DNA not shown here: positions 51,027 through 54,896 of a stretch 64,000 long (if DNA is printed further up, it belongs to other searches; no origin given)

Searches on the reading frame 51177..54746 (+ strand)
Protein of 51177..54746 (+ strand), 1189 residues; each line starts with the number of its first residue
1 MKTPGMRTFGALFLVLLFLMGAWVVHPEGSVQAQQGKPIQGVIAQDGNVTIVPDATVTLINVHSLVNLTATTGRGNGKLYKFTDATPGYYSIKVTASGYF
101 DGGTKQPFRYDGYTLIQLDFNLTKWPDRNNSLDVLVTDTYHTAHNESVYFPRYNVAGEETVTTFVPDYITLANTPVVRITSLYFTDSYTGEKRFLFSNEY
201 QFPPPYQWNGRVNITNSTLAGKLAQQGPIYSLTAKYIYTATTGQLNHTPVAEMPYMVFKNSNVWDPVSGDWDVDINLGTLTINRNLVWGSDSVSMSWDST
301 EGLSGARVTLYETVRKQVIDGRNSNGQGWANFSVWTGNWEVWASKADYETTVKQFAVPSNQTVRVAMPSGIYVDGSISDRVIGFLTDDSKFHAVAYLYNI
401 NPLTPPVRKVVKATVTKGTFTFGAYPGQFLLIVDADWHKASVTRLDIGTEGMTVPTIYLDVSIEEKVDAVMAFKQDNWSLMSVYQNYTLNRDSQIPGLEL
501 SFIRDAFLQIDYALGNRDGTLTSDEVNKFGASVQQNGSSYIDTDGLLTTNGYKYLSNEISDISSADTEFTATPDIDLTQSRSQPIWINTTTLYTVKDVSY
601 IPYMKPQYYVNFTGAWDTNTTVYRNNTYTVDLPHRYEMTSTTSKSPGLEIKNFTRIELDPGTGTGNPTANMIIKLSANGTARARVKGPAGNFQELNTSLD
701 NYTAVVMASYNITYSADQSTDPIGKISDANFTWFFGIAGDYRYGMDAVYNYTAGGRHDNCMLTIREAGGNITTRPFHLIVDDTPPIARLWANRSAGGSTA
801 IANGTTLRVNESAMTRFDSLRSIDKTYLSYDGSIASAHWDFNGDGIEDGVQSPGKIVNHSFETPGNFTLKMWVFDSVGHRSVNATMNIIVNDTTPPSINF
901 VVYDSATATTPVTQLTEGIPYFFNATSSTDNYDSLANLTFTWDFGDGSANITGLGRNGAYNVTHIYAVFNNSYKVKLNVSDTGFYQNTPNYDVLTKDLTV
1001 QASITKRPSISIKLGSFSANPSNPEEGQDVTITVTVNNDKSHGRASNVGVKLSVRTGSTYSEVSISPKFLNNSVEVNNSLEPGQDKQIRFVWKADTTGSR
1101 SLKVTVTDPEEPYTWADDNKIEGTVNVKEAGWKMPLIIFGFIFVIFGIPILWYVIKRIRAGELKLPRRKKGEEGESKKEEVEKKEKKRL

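Call 16: search_protein_families(library=pfam, proteins=[window:51177-54746:+], max_evalue=0.001)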
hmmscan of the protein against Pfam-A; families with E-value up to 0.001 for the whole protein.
window:51177-54746:+ (1189 aa): 4 families
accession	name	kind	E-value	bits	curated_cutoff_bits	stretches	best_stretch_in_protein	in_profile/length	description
PF18911.6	PKD_4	-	9.8e-15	54.8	27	2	909-982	8-71/85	PKD domain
PF00801.26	PKD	-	8.6e-13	48.5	23.5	2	829-886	25-78/80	PKD domain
PF13620.12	CarboxypepD_reg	-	1.4e-07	32.2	32.3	0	300-365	11-77/82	Carboxypeptidase regulatory-like domain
PF07705.17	CARDB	-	1.5e-05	25.6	22.7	1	1017-1106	8-83/101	CARDB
